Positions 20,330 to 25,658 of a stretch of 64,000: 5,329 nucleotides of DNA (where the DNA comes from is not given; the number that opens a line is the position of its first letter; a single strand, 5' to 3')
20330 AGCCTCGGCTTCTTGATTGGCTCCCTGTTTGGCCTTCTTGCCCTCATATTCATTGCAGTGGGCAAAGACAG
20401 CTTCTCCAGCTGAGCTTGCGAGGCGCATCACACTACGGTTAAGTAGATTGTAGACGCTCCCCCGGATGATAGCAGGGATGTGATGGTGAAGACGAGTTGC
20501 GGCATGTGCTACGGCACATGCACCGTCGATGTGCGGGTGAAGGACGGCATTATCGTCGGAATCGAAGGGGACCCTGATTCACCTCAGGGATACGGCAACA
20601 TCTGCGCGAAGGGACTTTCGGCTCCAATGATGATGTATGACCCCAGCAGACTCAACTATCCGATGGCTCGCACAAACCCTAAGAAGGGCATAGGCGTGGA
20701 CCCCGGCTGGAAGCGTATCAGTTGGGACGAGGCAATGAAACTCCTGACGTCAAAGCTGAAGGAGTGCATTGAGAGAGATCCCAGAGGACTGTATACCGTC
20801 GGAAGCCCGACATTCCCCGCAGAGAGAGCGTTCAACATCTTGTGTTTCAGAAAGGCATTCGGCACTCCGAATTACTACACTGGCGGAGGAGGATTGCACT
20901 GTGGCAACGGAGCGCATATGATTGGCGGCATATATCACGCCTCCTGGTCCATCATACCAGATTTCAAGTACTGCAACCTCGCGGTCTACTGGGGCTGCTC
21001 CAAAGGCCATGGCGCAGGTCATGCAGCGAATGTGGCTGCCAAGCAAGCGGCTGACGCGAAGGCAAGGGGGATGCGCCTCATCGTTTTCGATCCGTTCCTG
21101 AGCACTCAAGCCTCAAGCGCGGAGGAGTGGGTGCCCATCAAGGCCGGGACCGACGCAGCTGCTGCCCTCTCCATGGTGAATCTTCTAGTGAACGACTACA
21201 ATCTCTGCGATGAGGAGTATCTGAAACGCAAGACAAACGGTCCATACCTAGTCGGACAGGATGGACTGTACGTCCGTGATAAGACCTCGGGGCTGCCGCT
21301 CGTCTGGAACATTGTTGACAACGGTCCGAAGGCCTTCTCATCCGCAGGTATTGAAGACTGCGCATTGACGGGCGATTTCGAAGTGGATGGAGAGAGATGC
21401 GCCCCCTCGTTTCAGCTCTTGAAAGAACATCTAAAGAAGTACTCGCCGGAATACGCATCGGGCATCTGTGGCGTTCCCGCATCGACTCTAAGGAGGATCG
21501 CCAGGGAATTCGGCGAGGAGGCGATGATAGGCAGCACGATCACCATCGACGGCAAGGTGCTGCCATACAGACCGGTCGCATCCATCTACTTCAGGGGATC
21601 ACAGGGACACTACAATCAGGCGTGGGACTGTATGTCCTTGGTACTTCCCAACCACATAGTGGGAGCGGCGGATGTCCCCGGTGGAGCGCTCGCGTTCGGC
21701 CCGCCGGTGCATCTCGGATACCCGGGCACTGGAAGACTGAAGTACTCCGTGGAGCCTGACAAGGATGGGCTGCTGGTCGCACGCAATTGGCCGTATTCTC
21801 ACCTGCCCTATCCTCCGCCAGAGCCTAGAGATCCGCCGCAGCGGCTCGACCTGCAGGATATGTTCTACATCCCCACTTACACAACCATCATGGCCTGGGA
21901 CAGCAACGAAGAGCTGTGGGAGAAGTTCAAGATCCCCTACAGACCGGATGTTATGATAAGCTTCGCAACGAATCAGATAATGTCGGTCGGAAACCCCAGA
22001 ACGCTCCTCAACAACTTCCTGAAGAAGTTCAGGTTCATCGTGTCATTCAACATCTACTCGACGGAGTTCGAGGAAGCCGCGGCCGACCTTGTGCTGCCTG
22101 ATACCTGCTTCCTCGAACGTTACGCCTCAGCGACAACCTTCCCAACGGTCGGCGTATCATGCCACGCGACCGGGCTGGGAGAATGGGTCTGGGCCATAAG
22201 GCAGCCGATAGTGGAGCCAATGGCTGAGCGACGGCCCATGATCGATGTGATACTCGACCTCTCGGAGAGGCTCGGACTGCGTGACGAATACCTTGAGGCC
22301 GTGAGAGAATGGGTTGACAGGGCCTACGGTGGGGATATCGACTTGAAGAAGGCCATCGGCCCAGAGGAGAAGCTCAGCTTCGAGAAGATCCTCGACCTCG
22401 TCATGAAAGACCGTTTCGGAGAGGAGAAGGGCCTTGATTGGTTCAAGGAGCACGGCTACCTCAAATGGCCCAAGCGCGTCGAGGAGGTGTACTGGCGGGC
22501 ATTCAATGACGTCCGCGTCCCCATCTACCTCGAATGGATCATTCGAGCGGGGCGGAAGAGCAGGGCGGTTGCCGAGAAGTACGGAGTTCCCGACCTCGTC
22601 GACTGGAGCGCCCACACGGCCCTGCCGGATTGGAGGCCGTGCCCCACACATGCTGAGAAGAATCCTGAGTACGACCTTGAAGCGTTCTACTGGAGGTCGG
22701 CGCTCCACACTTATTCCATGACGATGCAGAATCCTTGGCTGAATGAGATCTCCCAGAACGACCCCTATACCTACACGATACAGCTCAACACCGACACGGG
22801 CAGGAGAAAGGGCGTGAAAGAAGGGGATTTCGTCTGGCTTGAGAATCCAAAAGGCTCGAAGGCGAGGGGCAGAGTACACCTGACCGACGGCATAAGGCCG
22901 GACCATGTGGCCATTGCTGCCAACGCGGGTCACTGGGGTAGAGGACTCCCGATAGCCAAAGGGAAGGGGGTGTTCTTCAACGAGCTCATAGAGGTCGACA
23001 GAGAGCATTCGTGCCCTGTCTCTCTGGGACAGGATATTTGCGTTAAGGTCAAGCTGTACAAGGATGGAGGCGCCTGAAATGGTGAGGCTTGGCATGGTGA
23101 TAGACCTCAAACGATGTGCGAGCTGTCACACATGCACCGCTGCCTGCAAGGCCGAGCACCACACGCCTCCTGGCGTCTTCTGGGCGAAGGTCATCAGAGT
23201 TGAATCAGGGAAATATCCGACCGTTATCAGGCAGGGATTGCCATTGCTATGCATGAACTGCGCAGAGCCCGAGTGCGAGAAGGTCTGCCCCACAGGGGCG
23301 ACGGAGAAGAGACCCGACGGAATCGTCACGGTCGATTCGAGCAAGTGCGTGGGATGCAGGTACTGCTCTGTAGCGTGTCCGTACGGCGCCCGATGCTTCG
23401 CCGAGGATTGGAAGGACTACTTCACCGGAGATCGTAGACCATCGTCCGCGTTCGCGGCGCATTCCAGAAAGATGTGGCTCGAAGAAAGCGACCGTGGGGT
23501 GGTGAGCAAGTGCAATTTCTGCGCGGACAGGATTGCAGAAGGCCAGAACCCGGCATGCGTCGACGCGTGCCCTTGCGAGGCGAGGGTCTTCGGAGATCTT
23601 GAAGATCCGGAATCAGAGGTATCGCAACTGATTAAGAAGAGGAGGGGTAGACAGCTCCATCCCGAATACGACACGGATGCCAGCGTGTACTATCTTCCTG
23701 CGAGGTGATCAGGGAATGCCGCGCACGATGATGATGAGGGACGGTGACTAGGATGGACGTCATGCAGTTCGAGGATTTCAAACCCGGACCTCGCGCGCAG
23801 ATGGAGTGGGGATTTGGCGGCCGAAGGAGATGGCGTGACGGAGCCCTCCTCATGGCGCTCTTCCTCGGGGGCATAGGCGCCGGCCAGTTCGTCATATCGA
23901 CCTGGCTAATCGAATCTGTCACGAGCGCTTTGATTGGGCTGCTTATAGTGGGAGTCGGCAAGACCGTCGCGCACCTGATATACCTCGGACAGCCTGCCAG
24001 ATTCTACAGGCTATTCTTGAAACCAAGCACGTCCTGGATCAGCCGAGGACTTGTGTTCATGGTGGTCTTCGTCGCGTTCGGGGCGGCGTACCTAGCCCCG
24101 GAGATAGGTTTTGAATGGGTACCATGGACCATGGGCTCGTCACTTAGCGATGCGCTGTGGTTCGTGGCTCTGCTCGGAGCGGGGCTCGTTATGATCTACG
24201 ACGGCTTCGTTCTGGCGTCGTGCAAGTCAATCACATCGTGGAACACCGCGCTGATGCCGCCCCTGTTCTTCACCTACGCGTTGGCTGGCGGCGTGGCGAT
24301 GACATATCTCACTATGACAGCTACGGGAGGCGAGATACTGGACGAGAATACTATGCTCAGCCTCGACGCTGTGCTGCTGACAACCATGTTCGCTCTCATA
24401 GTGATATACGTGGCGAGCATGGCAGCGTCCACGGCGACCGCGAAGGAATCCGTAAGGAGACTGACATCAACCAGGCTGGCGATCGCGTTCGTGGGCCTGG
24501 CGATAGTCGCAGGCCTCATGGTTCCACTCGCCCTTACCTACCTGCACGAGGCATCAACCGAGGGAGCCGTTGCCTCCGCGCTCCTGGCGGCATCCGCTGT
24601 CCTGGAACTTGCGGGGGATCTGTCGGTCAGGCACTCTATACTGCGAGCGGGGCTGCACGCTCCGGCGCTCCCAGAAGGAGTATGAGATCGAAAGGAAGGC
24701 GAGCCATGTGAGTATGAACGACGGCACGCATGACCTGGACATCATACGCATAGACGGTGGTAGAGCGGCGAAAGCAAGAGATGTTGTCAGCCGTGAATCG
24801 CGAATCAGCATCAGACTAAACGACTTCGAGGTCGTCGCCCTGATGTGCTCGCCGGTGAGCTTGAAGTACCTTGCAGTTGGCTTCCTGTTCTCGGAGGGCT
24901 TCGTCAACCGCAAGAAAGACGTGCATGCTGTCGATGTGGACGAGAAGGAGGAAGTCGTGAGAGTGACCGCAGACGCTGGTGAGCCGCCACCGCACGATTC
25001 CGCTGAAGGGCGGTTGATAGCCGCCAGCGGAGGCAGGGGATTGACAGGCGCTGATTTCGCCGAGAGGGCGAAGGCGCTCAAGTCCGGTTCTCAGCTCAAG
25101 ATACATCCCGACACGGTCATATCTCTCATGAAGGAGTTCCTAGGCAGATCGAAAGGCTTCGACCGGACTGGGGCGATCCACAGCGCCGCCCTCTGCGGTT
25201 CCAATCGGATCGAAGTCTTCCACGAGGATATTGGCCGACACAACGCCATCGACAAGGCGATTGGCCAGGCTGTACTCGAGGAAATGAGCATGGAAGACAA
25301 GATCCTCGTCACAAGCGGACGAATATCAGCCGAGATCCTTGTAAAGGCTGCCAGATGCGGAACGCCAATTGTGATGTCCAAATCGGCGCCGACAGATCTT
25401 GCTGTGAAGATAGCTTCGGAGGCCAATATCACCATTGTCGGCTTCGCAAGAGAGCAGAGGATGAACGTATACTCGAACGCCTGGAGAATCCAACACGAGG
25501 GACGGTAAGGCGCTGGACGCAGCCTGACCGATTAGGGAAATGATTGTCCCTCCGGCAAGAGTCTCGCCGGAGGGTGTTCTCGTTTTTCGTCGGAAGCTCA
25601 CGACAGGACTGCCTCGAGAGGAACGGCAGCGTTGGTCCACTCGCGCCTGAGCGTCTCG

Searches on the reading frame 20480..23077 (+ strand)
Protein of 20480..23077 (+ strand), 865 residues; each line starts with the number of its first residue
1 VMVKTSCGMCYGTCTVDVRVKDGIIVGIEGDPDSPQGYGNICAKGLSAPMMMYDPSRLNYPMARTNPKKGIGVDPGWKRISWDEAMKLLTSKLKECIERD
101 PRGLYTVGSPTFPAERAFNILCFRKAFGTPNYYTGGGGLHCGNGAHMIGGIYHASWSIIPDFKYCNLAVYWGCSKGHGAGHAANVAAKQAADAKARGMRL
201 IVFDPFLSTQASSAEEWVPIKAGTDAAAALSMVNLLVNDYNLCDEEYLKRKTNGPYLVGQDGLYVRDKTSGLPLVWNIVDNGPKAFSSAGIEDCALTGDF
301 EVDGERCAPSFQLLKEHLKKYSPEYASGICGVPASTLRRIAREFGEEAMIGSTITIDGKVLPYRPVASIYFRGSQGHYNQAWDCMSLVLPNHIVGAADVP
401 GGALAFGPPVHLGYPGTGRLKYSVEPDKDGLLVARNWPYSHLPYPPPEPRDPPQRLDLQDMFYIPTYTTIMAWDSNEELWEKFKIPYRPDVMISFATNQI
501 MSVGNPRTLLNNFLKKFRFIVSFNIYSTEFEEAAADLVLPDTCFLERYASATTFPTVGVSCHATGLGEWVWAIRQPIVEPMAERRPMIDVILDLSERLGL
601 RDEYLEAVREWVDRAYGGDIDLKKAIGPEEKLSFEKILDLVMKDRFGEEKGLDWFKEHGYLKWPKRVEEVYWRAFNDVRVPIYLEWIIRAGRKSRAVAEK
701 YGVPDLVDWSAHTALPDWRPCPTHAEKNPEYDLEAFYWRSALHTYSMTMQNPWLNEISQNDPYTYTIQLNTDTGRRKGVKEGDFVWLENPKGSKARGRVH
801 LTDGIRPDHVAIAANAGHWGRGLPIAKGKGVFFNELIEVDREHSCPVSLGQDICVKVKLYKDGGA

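Call 20: search_protein_families(library=pfam, proteins=[window:20480-23077:+], max_evalue=0.0001)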
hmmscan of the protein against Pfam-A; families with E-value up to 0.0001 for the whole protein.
window:20480-23077:+ (865 aa): 3 families
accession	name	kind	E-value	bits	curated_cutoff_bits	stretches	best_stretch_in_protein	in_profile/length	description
PF00384.28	Molybdopterin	-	2.9e-15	56.6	24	1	57-238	1-176/353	Molybdopterin oxidoreductase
PF04879.21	Molybdop_Fe4S4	-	7e-14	52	22.7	1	2-53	3-54/55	Molybdopterin oxidoreductase Fe4S4 domain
PF01568.27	Molydop_binding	-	1.3e-09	38.5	26.8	1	739-830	7-86/110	Molydopterin dinucleotide binding domain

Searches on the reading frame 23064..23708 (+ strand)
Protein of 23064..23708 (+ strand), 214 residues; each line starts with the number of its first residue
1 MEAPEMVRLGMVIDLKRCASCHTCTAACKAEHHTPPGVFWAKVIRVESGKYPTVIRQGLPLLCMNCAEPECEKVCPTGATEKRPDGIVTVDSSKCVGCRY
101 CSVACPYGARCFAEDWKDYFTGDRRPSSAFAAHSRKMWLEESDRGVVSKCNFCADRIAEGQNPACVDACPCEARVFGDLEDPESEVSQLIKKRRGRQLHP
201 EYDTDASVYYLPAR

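Call 20: search_protein_families(library=pfam, proteins=[window:23064-23708:+], max_evalue=0.0001)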
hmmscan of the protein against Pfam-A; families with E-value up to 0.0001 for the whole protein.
window:23064-23708:+ (214 aa): 8 families
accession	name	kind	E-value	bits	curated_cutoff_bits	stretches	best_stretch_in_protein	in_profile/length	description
PF13247.11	Fer4_11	-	1.3e-18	67.5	26.2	2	59-111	6-60/100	4Fe-4S dicluster domain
PF13237.11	Fer4_10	-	5.2e-10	39.5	25.5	1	88-170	2-53/53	4Fe-4S dicluster domain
PF12838.12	Fer4_7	-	1.8e-09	38.4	27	1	63-109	2-52/52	4Fe-4S dicluster domain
PF12797.12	Fer4_2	-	4.4e-09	36.2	24.5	1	87-107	2-22/22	4Fe-4S binding domain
PF00037.32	Fer4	-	1.1e-07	31.8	21.1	1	88-109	1-22/24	4Fe-4S binding domain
PF13187.11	Fer4_9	-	1.3e-07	32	27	0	63-109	2-51/52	4Fe-4S dicluster domain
PF12837.12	Fer4_6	-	3.6e-07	30.2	25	1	87-109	1-23/24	4Fe-4S binding domain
PF13484.11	Fer4_16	-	9.4e-06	26.8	30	0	94-154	1-60/66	4Fe-4S double cluster binding domain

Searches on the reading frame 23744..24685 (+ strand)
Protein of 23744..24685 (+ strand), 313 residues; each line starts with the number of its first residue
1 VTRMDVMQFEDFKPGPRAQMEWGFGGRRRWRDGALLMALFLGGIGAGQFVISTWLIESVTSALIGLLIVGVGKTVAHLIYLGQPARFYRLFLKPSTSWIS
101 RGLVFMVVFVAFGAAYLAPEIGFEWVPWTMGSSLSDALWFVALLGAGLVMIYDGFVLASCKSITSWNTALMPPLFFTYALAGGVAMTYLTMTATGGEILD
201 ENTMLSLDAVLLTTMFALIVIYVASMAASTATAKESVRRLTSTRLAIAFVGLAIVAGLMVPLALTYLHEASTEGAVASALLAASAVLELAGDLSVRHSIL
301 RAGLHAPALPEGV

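Call 20: search_protein_families(library=pfam, proteins=[window:23744-24685:+], max_evalue=0.0001)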
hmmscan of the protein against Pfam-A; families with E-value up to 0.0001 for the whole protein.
window:23744-24685:+ (313 aa): 2 families
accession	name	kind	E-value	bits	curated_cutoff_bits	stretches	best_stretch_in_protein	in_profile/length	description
PF03916.19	NrfD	-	2.8e-19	70.3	25.8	1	35-305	15-310/313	Polysulphide reductase, NrfD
PF04976.17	DmsC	-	3.7e-05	23.7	22.3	1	60-292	45-265/275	DMSO reductase anchor subunit (DmsC)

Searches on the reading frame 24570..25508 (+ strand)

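Call 20: search_protein_families(library=pfam, proteins=[window:24570-25508:+], max_evalue=0.0001)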
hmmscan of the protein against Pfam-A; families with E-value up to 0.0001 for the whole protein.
window:24570-25508:+ (312 aa): 1 family
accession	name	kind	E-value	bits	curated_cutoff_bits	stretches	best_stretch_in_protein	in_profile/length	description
PF02634.21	FdhD-NarQ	-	4.8e-74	249.5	27.2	1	75-307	2-236/237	FdhD/NarQ family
